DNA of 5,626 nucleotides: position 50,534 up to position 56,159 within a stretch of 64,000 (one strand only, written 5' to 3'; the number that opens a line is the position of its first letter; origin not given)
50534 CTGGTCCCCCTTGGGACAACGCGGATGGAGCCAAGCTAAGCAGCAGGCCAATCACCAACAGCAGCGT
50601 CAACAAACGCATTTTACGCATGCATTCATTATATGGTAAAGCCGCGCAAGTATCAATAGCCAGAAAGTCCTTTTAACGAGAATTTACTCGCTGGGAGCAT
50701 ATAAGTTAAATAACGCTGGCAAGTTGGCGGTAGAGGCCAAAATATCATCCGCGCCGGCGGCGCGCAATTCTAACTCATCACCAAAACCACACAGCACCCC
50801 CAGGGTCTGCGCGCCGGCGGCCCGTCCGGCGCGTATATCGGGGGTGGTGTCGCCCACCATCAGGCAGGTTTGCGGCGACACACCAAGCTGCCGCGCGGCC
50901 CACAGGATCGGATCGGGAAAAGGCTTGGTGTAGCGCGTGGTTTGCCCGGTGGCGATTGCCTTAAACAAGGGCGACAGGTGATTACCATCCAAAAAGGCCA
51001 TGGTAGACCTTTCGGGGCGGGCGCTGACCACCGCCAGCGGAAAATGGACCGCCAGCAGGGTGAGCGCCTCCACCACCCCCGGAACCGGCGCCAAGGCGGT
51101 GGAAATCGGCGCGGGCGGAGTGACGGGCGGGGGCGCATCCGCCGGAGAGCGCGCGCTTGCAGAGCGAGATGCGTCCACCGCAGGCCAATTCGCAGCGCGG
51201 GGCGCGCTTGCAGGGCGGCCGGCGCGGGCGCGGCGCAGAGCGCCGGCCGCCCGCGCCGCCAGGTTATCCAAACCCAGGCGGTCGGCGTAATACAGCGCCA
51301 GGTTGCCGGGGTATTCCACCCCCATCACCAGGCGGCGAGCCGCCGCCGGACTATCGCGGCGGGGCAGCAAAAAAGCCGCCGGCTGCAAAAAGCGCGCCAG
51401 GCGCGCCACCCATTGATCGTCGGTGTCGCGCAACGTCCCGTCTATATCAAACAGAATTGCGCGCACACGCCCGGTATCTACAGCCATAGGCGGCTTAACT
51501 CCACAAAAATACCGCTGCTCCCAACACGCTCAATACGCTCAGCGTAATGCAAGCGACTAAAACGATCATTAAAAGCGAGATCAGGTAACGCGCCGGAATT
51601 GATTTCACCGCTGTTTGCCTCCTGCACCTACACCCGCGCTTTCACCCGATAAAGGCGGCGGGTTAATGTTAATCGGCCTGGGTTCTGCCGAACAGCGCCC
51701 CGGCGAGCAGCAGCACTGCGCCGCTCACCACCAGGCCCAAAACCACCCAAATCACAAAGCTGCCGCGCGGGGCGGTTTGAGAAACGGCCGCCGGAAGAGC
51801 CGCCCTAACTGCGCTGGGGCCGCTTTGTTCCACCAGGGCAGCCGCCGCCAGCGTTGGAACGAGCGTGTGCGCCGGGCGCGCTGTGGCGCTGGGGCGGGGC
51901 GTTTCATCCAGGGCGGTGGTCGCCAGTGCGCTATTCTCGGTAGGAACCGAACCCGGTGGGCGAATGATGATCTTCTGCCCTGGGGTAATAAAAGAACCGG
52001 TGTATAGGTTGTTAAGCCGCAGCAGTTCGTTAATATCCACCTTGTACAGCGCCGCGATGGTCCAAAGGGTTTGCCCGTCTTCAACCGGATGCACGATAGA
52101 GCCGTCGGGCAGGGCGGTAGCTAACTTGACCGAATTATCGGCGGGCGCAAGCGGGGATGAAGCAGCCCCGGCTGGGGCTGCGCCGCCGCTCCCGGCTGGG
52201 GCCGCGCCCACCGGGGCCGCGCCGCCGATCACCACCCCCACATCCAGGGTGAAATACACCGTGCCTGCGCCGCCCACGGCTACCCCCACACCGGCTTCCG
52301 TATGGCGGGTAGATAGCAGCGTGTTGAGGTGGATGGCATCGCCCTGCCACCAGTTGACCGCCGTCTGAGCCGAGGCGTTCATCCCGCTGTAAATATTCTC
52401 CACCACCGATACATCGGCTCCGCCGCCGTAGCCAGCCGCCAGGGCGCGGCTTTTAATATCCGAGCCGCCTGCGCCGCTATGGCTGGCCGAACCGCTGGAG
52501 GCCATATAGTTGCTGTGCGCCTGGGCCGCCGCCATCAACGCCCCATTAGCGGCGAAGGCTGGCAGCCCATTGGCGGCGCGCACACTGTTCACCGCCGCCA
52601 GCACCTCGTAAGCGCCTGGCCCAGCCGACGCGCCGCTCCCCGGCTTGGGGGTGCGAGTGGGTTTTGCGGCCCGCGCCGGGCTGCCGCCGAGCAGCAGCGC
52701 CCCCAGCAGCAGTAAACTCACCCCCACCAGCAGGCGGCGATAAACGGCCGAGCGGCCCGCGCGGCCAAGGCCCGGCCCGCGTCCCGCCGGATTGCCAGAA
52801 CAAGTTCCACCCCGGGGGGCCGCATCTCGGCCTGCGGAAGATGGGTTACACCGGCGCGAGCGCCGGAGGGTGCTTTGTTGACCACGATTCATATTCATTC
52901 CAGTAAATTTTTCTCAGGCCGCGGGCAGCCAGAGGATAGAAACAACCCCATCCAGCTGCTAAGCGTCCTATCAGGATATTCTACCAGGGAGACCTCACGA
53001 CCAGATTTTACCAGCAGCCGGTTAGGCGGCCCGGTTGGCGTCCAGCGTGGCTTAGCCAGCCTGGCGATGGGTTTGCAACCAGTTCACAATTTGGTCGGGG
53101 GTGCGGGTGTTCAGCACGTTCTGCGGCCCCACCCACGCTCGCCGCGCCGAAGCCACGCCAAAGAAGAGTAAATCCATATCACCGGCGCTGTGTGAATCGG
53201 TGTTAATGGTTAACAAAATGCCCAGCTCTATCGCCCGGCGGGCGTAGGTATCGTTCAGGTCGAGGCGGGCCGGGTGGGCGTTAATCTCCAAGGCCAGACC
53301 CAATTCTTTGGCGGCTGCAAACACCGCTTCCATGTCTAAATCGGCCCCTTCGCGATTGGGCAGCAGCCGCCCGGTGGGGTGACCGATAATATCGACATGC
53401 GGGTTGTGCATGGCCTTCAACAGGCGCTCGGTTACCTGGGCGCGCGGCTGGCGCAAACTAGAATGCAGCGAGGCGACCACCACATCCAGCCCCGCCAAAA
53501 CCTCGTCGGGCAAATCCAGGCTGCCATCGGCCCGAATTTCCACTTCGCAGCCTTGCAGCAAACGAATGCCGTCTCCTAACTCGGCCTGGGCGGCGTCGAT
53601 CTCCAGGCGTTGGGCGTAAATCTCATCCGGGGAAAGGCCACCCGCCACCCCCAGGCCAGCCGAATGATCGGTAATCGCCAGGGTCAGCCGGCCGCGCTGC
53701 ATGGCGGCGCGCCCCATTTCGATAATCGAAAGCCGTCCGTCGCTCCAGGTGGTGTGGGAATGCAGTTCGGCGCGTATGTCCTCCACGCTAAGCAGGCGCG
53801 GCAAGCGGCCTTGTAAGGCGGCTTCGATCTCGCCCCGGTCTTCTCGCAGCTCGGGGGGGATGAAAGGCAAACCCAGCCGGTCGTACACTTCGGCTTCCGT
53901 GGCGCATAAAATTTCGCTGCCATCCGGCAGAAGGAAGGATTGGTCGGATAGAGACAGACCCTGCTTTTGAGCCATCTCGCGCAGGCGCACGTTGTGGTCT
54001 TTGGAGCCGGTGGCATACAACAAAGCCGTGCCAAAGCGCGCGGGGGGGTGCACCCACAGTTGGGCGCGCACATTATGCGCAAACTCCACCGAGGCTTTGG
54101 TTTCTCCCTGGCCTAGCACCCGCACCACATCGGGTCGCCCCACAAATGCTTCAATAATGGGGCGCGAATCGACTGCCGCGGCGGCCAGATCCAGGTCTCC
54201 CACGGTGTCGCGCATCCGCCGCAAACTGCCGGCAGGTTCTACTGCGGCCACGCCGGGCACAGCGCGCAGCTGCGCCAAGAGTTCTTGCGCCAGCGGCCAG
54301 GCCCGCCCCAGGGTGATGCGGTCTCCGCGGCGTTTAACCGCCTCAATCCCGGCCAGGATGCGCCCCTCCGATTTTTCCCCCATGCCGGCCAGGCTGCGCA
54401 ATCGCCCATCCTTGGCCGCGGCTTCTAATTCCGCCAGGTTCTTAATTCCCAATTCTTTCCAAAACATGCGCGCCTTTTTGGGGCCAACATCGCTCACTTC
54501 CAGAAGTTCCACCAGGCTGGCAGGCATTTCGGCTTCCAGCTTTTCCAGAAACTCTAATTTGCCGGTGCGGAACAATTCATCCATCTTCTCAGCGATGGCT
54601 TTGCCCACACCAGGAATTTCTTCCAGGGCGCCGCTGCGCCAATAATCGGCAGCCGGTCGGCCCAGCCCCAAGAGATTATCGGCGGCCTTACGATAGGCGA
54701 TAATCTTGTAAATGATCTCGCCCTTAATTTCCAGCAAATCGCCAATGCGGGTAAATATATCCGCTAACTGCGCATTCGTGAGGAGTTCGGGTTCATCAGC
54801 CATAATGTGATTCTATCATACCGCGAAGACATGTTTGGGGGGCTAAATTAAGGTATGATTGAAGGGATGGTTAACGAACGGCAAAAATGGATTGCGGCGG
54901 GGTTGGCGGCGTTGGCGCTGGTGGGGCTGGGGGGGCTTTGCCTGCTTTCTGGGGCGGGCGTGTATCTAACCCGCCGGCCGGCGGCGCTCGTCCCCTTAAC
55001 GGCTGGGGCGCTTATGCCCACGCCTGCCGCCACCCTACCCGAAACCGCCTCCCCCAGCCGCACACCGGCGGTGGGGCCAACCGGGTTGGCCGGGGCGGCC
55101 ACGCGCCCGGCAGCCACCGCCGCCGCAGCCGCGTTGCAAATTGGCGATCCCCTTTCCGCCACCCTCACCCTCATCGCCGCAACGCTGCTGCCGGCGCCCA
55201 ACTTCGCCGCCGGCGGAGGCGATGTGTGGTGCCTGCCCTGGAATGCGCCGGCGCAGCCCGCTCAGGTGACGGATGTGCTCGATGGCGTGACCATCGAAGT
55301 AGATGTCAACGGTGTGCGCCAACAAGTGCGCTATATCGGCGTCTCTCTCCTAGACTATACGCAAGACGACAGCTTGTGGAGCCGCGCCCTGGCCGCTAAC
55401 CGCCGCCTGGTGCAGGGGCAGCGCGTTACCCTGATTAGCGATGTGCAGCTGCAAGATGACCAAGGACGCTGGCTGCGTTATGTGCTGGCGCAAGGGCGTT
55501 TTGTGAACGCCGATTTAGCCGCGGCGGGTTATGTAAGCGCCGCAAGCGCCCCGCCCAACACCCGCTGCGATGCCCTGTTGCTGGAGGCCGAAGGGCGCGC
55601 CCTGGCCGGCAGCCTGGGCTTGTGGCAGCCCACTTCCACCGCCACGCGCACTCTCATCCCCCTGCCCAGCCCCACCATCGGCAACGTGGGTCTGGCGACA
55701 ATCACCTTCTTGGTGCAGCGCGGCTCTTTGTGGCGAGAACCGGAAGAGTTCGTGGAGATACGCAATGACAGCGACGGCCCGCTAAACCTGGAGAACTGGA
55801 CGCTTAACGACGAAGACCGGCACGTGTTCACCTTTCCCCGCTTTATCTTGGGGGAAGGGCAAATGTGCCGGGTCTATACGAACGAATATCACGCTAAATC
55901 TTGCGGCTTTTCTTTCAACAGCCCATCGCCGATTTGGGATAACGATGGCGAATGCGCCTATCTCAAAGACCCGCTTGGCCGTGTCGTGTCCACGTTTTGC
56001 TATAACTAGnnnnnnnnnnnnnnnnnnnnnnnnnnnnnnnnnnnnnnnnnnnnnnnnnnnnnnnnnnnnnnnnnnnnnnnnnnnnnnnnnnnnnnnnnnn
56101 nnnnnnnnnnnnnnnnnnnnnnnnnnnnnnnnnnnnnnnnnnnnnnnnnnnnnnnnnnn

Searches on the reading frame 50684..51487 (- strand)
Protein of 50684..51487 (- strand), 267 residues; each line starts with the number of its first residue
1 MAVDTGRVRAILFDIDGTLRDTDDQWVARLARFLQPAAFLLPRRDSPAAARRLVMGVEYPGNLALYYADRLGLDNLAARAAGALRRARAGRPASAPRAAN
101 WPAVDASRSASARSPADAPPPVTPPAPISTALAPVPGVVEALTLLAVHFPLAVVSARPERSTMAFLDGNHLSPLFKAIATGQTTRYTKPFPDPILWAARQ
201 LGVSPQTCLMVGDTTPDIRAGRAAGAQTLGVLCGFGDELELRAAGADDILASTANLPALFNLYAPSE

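Call 30: search_protein_families(library=pfam, proteins=[window:50684-51487:-], max_evalue=0.00001)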
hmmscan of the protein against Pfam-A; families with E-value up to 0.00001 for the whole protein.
window:50684-51487:- (267 aa): 3 families
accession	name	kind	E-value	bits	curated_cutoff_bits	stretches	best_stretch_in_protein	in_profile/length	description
PF13419.12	HAD_2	-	9.4e-25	88.2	23.8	1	132-231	78-178/178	Haloacid dehalogenase-like hydrolase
PF00702.32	Hydrolase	-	3.1e-19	70.6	26.4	1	8-225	1-191/191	haloacid dehalogenase-like hydrolase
PF13242.12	Hydrolase_like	-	7.5e-13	48.6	22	1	187-249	3-68/75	HAD-hyrolase-like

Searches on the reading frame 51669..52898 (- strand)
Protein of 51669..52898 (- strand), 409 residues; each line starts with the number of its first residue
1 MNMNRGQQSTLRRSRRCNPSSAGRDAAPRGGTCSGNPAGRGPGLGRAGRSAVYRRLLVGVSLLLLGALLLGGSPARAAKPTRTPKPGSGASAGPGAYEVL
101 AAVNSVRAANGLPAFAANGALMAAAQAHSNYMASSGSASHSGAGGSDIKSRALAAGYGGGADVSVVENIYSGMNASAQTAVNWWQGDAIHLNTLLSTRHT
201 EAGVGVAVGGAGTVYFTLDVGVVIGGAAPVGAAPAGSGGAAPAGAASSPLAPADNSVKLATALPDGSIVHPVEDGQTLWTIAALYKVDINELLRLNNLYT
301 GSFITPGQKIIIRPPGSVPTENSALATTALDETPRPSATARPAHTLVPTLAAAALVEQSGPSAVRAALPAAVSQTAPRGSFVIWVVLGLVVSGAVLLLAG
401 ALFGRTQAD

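Call 30: search_protein_families(library=pfam, proteins=[window:51669-52898:-], max_evalue=0.00001)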
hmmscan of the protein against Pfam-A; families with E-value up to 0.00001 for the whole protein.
window:51669-52898:- (409 aa): 2 families
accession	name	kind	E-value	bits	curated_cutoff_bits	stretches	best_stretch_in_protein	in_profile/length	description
PF00188.32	CAP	-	2.8e-17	64.1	21.1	1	100-218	1-115/117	Cysteine-rich secretory protein family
PF01476.26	LysM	-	1.5e-10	41.3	20.9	1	272-312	3-42/43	LysM domain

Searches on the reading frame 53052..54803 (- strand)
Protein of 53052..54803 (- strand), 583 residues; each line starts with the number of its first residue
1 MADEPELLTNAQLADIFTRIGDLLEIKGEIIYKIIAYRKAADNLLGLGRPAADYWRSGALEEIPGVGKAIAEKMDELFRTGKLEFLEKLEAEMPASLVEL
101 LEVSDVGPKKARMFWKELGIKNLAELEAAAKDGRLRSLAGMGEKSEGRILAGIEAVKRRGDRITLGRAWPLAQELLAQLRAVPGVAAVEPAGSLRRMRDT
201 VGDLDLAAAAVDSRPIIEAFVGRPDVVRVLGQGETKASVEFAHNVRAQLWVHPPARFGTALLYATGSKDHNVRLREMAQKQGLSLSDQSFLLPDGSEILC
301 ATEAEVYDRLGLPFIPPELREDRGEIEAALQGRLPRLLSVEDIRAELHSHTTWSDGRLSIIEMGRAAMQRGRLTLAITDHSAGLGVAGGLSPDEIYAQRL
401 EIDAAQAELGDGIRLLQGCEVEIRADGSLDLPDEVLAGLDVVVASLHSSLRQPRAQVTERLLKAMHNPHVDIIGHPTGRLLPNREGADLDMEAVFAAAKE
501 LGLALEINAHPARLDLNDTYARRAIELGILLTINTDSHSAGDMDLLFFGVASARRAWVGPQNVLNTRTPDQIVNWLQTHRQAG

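Call 30: search_protein_families(library=pfam, proteins=[window:53052-54803:-], max_evalue=0.00001)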
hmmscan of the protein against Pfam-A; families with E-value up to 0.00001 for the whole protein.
window:53052-54803:- (583 aa): 5 families
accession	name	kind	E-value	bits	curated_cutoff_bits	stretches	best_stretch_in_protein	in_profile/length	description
PF14791.11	DNA_pol_B_thumb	-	5.9e-20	71.3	25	1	260-321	1-63/63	DNA polymerase beta thumb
PF14716.13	HHH_8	-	1.2e-15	58.1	30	1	9-83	2-73/73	Helix-hairpin-helix domain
PF14520.12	HHH_5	-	4.4e-11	43.5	27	1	99-153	3-55/57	Helix-hairpin-helix domain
PF02811.25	PHP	-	1.2e-08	35.9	26.4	1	346-510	1-164/164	PHP domain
PF00633.29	HHH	-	1.5e-06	28.2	24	0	89-112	2-25/30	Helix-hairpin-helix motif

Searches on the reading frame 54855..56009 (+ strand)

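Call 30: search_protein_families(library=pfam, proteins=[window:54855-56009:+], max_evalue=0.00001)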
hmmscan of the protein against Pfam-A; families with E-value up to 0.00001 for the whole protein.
window:54855-56009:+ (384 aa): 1 family
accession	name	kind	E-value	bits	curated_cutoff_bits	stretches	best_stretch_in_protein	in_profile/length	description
PF00932.25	LTD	-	3e-14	53.7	34.3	1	296-383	22-107/109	Lamin Tail Domain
